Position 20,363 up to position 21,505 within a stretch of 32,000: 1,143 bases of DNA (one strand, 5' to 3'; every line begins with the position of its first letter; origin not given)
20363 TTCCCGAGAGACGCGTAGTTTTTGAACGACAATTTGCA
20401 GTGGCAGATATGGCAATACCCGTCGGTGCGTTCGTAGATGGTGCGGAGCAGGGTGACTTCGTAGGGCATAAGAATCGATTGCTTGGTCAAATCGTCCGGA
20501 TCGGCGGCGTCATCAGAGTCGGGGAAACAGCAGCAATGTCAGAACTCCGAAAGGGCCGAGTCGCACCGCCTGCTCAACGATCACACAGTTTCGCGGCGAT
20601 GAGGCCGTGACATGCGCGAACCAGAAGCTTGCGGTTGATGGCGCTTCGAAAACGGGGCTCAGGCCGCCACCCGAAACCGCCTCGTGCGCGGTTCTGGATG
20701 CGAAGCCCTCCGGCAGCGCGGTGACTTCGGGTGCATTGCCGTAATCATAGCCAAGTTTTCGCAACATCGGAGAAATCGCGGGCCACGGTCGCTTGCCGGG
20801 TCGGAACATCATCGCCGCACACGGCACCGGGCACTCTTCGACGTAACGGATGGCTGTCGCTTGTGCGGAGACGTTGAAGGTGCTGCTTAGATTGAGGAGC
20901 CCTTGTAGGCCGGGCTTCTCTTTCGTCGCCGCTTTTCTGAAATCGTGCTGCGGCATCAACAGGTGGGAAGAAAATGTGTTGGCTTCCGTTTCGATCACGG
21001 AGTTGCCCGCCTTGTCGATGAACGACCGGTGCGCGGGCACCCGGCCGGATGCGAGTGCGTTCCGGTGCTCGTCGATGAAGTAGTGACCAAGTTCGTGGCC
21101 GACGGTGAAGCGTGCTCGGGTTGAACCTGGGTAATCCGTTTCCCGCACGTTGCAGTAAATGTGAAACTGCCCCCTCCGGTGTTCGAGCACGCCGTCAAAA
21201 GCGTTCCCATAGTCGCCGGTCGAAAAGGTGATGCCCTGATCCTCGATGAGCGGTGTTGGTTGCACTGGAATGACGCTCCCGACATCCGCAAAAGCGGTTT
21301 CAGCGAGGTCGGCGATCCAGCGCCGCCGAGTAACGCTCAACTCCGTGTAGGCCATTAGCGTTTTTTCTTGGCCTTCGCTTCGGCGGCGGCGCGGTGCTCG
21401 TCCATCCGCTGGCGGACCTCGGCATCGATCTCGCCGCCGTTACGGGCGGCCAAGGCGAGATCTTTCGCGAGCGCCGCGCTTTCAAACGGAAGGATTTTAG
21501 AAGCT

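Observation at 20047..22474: Divergent operon: ECF-like sigma, 128-aa unknown, ImmA/IrrE protease and HNH nuclease, a possible sensing/effector arm of the Ubl cassette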

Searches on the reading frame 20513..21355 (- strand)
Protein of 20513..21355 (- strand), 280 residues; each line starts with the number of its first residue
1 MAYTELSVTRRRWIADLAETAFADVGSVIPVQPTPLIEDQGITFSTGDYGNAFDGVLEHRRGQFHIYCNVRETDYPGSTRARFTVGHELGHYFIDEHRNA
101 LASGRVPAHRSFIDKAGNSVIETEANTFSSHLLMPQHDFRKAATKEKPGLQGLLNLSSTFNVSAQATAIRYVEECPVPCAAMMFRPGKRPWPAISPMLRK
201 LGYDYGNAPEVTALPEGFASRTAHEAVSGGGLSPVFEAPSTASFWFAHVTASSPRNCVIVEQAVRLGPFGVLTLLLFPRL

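Call 3: search_protein_families(library=pfam, proteins=[window:20513-21355:-], max_evalue=0.1)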
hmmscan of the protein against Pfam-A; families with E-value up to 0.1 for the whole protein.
window:20513-21355:- (280 aa): 1 family
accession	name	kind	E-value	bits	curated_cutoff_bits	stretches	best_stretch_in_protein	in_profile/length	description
PF06114.19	Peptidase_M78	-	5.4e-13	49.3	22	1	78-170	39-121/123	IrrE N-terminal-like domain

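Call 4: search_protein_families(library=padloc, proteins=[window:20513-21355:-], max_evalue=0.1)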
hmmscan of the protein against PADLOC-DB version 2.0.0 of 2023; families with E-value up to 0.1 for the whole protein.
window:20513-21355:- (280 aa): 17 families
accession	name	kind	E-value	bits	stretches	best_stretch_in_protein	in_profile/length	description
PDLC04141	capP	-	3.4e-43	145.9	1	14-277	5-241/242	capP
PDLC03954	RmrA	-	8.9e-15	52.5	1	34-171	163-287/380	-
PDLC03947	RmrA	-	3e-10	37.5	1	34-170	163-286/383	-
PDLC03944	RmrA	-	7.4e-10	36.4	1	63-170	181-279/384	-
PDLC03949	RmrA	-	8e-10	36.1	1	79-171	187-262/363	-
PDLC03951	RmrA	-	1.9e-08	31.7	1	37-170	161-281/400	-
PDLC03948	RmrA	-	2e-08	31.5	1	38-170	165-285/397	-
PDLC03945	RmrA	-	5.5e-08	30.4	1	78-170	205-289/394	-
PDLC03952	RmrA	-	8.3e-08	29.5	1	78-170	217-298/395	-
PDLC03946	RmrA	-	9e-08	29.2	1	78-171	187-264/357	-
PDLC03953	RmrA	-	1.6e-07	28.9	1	79-170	206-279/373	-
PDLC03943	RmrA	-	1.1e-05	22.8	1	70-168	181-266/370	-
PDLC03950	RmrA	-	3.9e-05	20.8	1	78-168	193-272/369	-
PDLC03956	RmrA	-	0.00069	16.8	1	73-170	198-282/399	-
PDLC03955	RmrA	-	0.0013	16.1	1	78-141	211-258/371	-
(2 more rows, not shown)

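Call 26: search_protein_families(library=ncbifam, proteins=[window:20513-21355:-], max_evalue=0.1)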
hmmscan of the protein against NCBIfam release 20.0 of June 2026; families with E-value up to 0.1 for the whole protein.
window:20513-21355:- (280 aa): 1 family
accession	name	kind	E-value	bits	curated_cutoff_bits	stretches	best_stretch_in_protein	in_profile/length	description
NF052239.1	antitox_spr1629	equivalog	4e-07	29.5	335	1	78-170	205-289/377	spr1629 family repressor/antitoxin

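Call 43: find_homologous_proteins(query=window:20513-21355:-, max_evalue=0.00001)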
Query window:20513-21355:- (280 aa): 478 proteins with E <= 0.00001 among 1835 candidates; the best 120 are listed.
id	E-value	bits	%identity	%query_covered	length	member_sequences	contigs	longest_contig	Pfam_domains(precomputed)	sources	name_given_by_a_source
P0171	8.7e-185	631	98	100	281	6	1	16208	PF06114.20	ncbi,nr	ncbi:MAG TPA: ImmA/IrrE family metallo-endopeptidase [Lacipirellulaceae bacterium]|nr:ImmA/IrrE fami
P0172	9.0e-156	535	82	100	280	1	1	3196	PF06114.20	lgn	-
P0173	2.4e-155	534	83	100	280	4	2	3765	PF06114.20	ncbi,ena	-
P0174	6.7e-153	526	81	100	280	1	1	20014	PF06114.20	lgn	-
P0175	5.0e-149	513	79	100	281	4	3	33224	PF06114.20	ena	-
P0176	8.6e-149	513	80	100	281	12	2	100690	PF06114.20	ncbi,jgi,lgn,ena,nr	ncbi:MAG: ImmA/IrrE family metallo-endopeptidase [Opitutaceae bacterium]|nr:ImmA/IrrE family metallo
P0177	5.4e-146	503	77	100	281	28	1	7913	PF06114.20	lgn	-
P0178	6.8e-144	497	77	99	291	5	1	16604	PF06114.20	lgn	-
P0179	3.7e-142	491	76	100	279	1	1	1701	PF06114.20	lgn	-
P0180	1.5e-138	479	75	100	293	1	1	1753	PF06114.20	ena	-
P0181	1.7e-136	472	73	100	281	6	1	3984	PF06114.20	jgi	jgi:hypothetical protein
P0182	1.3e-128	446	70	100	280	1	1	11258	PF06114.20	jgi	jgi:Zn-dependent peptidase ImmA (M78 family)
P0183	1.6e-127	443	69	100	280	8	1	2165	PF06114.20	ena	-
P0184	4.6e-126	438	68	99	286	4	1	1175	PF06114.20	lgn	-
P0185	5.9e-125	434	67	100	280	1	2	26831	PF06114.20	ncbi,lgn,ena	-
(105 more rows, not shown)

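Call 45: find_related_loci(query=A3, collection=genome_contigs, flank=8000)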
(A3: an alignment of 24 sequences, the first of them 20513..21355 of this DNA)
Query A3 (280 aa) in genome_contigs; peptide patterns used: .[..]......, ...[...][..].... (x = any residue, [..] = any of these).
600 stretches matched a pattern (row limit reached: there are more); 354 encode a relative of the query (tblastn E <= 1e-3); the best 80 are kept; 80 distinct loci.
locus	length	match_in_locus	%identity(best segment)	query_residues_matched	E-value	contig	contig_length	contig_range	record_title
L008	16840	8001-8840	97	1-280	0e+0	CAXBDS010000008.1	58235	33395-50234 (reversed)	MAG TPA_asm: uncultured Opitutaceae bacterium isolate ERR2762106_concoct_147 genome assembly, contig: ERZ3422020.686, wh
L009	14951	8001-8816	42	2-275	2e-61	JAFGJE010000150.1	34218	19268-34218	MAG: Phycisphaerae bacterium isolate Zod_Metabat.26 k87_8079398, whole genome shotgun sequence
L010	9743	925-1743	41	1-275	2e-56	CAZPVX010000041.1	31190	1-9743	MAG TPA_asm: uncultured Anaerolineae bacterium isolate SRP263991_co5_64 genome assembly, contig: NODE_2964_length_31190_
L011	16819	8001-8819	41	2-276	5e-54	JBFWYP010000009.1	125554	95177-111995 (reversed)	MAG: Thermoanaerobaculia bacterium isolate CA_2019_TPBS_167 NODE_1292_length_125554_cov_6.021343_TPBS, whole genome shot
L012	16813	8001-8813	40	4-276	6e-54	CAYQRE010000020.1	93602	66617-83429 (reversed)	MAG TPA_asm: uncultured Thermoanaerobaculia bacterium isolate binchicken_co118_28 genome assembly, contig: NODE_153_leng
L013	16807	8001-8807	39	5-275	2e-51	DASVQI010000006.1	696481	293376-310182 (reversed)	MAG TPA_asm: Pyrinomonadaceae bacterium isolate SMAG_U3204 k141_268180, whole genome shotgun sequence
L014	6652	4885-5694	34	3-275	1e-50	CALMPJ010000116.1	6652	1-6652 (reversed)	MAG TPA_asm: uncultured Acidobacteria bacterium isolate SRR2107211_bin.12_CONCOCT_v1.1_MAG genome assembly, contig: ERZ7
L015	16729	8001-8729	39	31-275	6e-49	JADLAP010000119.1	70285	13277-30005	MAG: Phycisphaeraceae bacterium isolate SJ132 c_000000830703, whole genome shotgun sequence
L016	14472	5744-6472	41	31-278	2e-47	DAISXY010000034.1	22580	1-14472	MAG TPA_asm: Chthoniobacterales bacterium isolate CTOTU9909 NODE_148_length_22580_cov_6.354584, whole genome shotgun seq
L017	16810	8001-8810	39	6-278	5e-47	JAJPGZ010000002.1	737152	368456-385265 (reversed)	MAG: Spartobacteria bacterium isolate Centralia_MAG_126 k107_6669958, whole genome shotgun sequence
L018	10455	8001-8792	38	10-275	1e-42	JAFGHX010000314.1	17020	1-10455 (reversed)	MAG: Kiritimatiellae bacterium isolate Zod_Metabat.16 k87_9146928, whole genome shotgun sequence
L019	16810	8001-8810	35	10-280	2e-40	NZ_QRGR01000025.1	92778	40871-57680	Pontibacter diazotrophicus strain H4X Scaffold22_1, whole genome shotgun sequence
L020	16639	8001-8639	38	10-220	3e-40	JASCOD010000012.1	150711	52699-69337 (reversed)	Flavobacteriaceae bacterium PS02338 NODE_12_length_150711_cov_24.753261, whole genome shotgun sequence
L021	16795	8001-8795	31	5-279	2e-39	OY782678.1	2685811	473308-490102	MAG: Bacteroidales bacterium isolate 1f9300ae-d6db-4a26-8fb7-1be2ee45184d genome assembly, chromosome: 1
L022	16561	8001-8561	39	4-191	5e-39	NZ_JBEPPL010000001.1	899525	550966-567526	Pedobacter sp. UYP1 Ga0504885_01, whole genome shotgun sequence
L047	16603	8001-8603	32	60-275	9e-16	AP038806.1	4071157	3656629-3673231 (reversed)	MAG: Nitrospira sp. NFB02 DNA, complete genome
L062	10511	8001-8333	35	73-177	9e-13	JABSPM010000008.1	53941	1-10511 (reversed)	MAG: Flavobacteriaceae bacterium isolate DT_34 DT-Flavobacteriaceae-3_scaffold_8, whole genome shotgun sequence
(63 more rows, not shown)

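Call 52: search_protein_families(library=pfam, alignment_id=A4, max_evalue=0.01)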
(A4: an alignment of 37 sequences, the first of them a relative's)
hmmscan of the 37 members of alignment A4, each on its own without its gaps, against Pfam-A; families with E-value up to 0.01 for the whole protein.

A. member 1, L045:7570-7890:+ (106 aa): 5 families
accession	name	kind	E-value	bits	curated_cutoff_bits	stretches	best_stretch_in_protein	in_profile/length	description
PF01381.28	HTH_3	-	1.3e-11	44.8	23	1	7-62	1-55/55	Helix-turn-helix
PF12844.13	HTH_19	-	9.8e-11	41.9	30.2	1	4-64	1-60/64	Helix-turn-helix domain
PF13560.12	HTH_31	-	1.2e-08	35.5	27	1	3-58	2-57/64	Helix-turn-helix domain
PF13443.12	HTH_26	-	2.4e-06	28.1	22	1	7-64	2-59/63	Cro/C1-type HTH DNA-binding domain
PF13413.12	HTH_25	-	0.0011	19.1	24.6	1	7-42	2-37/62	Helix-turn-helix domain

B. families by the number of members that match (of 37 scanned): 15 families
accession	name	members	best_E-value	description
PF01381.28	HTH_3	35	7.2e-18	Helix-turn-helix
PF13560.12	HTH_31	35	8.8e-16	Helix-turn-helix domain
PF12844.13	HTH_19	32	7.1e-12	Helix-turn-helix domain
PF13443.12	HTH_26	31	1.4e-09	Cro/C1-type HTH DNA-binding domain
PF13413.12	HTH_25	21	1.2e-05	Helix-turn-helix domain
PF13744.12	HTH_37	3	0.00018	Helix-turn-helix domain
PF13384.12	HTH_23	3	0.0033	Homeodomain-like domain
PF01047.28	MarR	2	0.0045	MarR family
PF13412.12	HTH_24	2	0.0064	Winged helix-turn-helix DNA-binding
PF00157.23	Pou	1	0.0011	Pou domain - N-terminal to homeobox domain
PF13936.12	HTH_38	1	0.0029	Helix-turn-helix domain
PF13545.12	HTH_Crp_2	1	0.0031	Crp-like helix-turn-helix domain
PF20935.2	DUF6847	1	0.0034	Family of unknown function (DUF6847)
PF22495.2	HTH_92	1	0.0065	RsaL-like HTH domain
PF15943.11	YdaS_toxin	1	0.0092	Bacterial toxin YdaS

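Call 58: search_protein_families(library=padloc, alignment_id=A5, max_evalue=0.00001)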
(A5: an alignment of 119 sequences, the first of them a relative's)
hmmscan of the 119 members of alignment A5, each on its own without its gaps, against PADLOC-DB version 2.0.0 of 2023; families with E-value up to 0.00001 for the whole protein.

A. member 1, L009:1493-2428:- (311 aa): 3 families
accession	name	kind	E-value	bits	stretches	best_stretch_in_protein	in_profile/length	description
PDLC00758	Effector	-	1.3e-10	39.1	1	8-180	7-193/331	Phospholipase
PDLC00757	Effector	-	2.4e-09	35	1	6-201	9-216/331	Phospholipase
PDLC00755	Effector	-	2.6e-06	24.8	1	8-71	12-76/311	Phospholipase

B. families by the number of members that match (of 119 scanned): 294 families (the first 25 are shown)
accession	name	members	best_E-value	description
PDLC00816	Cyclase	12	1.4e-122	oligonucleotide-cyclase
PDLC00774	Cyclase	10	1.3e-128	oligonucleotide-cyclase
PDLC00823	Cyclase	10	5.2e-28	oligonucleotide-cyclase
PDLC00798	Cyclase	9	7.7e-49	oligonucleotide-cyclase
PDLC00795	Cyclase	9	4.6e-44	oligonucleotide-cyclase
PDLC00793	Cyclase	9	1.1e-40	oligonucleotide-cyclase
PDLC00787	Cyclase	9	1.5e-35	oligonucleotide-cyclase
PDLC00808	Cyclase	8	5.6e-139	oligonucleotide-cyclase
PDLC00824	Cyclase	8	6.1e-42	oligonucleotide-cyclase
PDLC00822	Cyclase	8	1.9e-23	oligonucleotide-cyclase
PDLC00773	Cyclase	8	8.7e-20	oligonucleotide-cyclase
PDLC00815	Cyclase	7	8.9e-181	oligonucleotide-cyclase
PDLC00780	Cyclase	7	3.2e-133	oligonucleotide-cyclase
PDLC00770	Cyclase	7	1.3e-116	oligonucleotide-cyclase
PDLC00835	E1-E2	7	6.4e-94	E1-E2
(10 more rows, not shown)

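Call 59: search_protein_families(library=pfam, alignment_id=A5, max_evalue=0.00001)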
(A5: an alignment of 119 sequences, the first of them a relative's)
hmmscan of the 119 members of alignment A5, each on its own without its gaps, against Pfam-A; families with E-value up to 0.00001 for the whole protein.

A. member 1, L009:1493-2428:- (311 aa): 1 family
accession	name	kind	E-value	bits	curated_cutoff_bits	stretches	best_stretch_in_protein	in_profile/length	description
PF01734.28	Patatin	-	4.3e-20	73.2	27.7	1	10-179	1-190/191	Patatin-like phospholipase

B. families by the number of members that match (of 119 scanned): 77 families (the first 25 are shown)
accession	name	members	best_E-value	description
PF18144.7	SMODS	9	1.7e-22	Second Messenger Oligonucleotide or Dinucleotide Synthetase domain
PF21654.3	DncV-like_NTFase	7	2e-18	Cyclic GMP-AMP synthase DncV-like, nucleotidyltransferase domain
PF18167.6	Sa_NUDIX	5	5e-66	SMODS-associated NUDIX domain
PF00899.27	ThiF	4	1.2e-18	ThiF family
PF14464.11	Prok-JAB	4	4e-13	Prokaryotic homologs of the JAB domain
PF00239.26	Resolvase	3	9.9e-26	Resolvase, N terminal domain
PF16363.11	GDP_Man_Dehyd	2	2.1e-129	GDP-mannose 4,6 dehydratase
PF01370.27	Epimerase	2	1.7e-60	NAD dependent epimerase/dehydratase family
PF18138.6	bacHORMA_1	2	7.2e-60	Bacterial HORMA domain family 1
PF00005.33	ABC_tran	2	6.6e-27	ABC transporter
PF01734.28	Patatin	2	3e-25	Patatin-like phospholipase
PF01145.31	Band_7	2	2.8e-23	SPFH domain / Band 7 family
PF00004.35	AAA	2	1.7e-20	ATPase family associated with various cellular activities (AAA)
PF04321.23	RmlD_sub_bind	2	7.2e-20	RmlD substrate binding domain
PF18153.7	Cap15_CD_rec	2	5.2e-15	Cap15, cyclic dinucleotide receptor domain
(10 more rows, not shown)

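Call 78: search_protein_families(library=pfam, proteins=[L047:6709-7380:+, L062:6840-7433:+, L047:7402-7851:+, L062:7430-7825:+, L062:5301-6581:-, L062:4564-5301:-, L047:6106-6666:-, L047:4956-6131:-], max_evalue=0.1)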
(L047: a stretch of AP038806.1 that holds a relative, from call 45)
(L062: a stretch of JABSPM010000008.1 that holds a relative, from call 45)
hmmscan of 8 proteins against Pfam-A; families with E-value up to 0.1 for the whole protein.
L047:6709-7380:+ (223 aa): 2 families
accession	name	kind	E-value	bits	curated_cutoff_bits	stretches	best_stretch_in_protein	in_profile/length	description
PF22980.2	Myb_DNA-bind_8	-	0.0034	17.1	27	1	16-41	18-43/50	Myb-like DNA-binding domain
PF12626.12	PolyA_pol_arg_C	-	0.059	13.8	22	0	173-216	11-50/119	Polymerase A arginine-rich C-terminus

L062:6840-7433:+ (197 aa): 3 families
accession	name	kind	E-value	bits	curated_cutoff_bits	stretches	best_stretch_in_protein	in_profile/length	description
PF04822.18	Takusan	-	0.011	16.1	28.1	0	10-43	28-61/85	Takusan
PF20523.3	DUF6738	-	0.056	14.4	27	0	82-129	6-54/85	Domain of unknown function (DUF6738)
PF19724.4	DUF6217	-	0.064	13.9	25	0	78-116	11-48/132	Family of unknown function (DUF6217)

L047:7402-7851:+ (149 aa): 4 families
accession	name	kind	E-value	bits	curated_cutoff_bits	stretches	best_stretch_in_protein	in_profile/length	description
PF20935.2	DUF6847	-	0.0034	17.8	27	1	71-145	7-79/141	Family of unknown function (DUF6847)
PF06013.18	WXG100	-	0.019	15.7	27.3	1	71-137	5-70/86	Proteins of 100 residues with WXG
PF03793.24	PASTA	-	0.023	15.1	23.2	0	25-49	4-28/64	PASTA domain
PF14417.12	MEDS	-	0.062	13.6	29.8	1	27-71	35-80/161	MEDS: MEthanogen/methylotroph, DcmR Sensory domain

L062:7430-7825:+ (131 aa): 1 family
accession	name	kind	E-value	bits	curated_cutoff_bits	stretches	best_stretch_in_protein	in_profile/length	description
PF25012.1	DUF7786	-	0.051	14.3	27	0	28-107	3-79/97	Family of unknown function (DUF7786)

L062:5301-6581:- (426 aa): 1 family
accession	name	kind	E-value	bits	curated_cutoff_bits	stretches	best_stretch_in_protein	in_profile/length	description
PF06855.17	YozE_SAM_like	-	0.0021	18.6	25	1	323-357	14-48/66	YozE SAM-like fold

L062:4564-5301:- (245 aa): 1 family
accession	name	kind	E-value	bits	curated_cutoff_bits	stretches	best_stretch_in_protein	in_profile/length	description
PF12939.12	DUF3837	-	0.067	14.1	25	0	110-143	67-100/101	Domain of unknown function (DUF3837)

L047:6106-6666:- (186 aa): 1 family
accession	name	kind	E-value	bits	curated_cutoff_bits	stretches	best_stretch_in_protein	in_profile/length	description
PF14452.12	Multi_ubiq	-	3.7e-16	59.5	24.5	1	111-184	1-69/69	Multiubiquitin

L047:4956-6131:- (391 aa): 3 families
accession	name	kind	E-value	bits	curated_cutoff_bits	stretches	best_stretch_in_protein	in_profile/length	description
PF20590.3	DUF6791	-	2.4e-59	200.2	25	1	10-160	1-149/149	Domain of unknown function (DUF6791)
PF00899.27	ThiF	-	3.4e-11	43.2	28.1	1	171-299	15-143/238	ThiF family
PF01118.30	Semialdhyde_dh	-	0.0028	18.5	26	0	256-301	56-100/121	Semialdehyde dehydrogenase, NAD binding domain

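Call 85: search_protein_families(library=padloc, alignment_id=A4, max_evalue=0.01)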
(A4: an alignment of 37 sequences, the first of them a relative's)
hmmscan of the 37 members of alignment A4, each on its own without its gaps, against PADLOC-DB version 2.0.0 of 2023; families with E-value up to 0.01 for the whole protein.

A. member 1, L045:7570-7890:+ (106 aa): 16 families
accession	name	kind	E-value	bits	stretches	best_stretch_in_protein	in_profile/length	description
PDLC04142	capH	-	1.2e-25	88.6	1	1-104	5-101/103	capH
PDLC02926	HTH_VI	-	1.8e-11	42.1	1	3-63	2-61/92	-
PDLC03947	RmrA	-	4.2e-11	40.3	1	4-93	13-98/383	-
PDLC03954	RmrA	-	3.4e-10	37.4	1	4-99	12-103/380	-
PDLC03943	RmrA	-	4.3e-09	33.9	1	4-87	4-83/370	-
PDLC03945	RmrA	-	7e-09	33.3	1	1-85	1-85/394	-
PDLC04775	PDC-M69A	-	1.5e-08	33.2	1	3-98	8-101/113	-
PDLC03944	RmrA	-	4.4e-08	30.6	1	4-99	8-99/384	-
PDLC03949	RmrA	-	1.3e-06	25.5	1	10-92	10-88/363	-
PDLC03951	RmrA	-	4.1e-06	24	1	5-99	11-100/400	-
PDLC03956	RmrA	-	6.2e-06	23.5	1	5-98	11-99/399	-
PDLC03952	RmrA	-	1.2e-05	22.4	1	5-88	25-105/395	-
PDLC03948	RmrA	-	3.9e-05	20.7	1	5-92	11-95/397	-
PDLC03946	RmrA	-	0.00015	18.7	1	10-93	10-89/357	-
PDLC03665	Control_protein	-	0.00028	19.1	1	3-67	9-73/77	control protein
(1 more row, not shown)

B. families by the number of members that match (of 37 scanned): 29 families (the first 25 are shown)
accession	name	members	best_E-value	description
PDLC04142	capH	37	4.8e-32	capH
PDLC03954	RmrA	35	6.9e-16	-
PDLC02926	HTH_VI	35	1e-14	-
PDLC03952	RmrA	35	9.4e-13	-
PDLC03949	RmrA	34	4.4e-14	-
PDLC03951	RmrA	34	6.8e-13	-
PDLC03947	RmrA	34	4.9e-12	-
PDLC03944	RmrA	34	1.2e-11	-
PDLC03945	RmrA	34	1.2e-09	-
PDLC03665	Control_protein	29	1.1e-12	control protein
PDLC03946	RmrA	28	2.4e-11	-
PDLC03943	RmrA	27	2e-09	-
PDLC03948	RmrA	26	1.2e-12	-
PDLC03955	RmrA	23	2.3e-12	-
PDLC03953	RmrA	23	6.6e-09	-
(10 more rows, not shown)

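Call 91: search_solved_structures(query=window:20513-21355:-, max_evalue=0.01, show_alignments=1)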
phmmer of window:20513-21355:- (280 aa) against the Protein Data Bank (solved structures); distinct sequences matched with E-value up to 0.01: 1.
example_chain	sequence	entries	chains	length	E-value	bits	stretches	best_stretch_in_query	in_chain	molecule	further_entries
7t5t_A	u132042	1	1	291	1.9e-09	40.7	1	60-252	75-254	CapP toxin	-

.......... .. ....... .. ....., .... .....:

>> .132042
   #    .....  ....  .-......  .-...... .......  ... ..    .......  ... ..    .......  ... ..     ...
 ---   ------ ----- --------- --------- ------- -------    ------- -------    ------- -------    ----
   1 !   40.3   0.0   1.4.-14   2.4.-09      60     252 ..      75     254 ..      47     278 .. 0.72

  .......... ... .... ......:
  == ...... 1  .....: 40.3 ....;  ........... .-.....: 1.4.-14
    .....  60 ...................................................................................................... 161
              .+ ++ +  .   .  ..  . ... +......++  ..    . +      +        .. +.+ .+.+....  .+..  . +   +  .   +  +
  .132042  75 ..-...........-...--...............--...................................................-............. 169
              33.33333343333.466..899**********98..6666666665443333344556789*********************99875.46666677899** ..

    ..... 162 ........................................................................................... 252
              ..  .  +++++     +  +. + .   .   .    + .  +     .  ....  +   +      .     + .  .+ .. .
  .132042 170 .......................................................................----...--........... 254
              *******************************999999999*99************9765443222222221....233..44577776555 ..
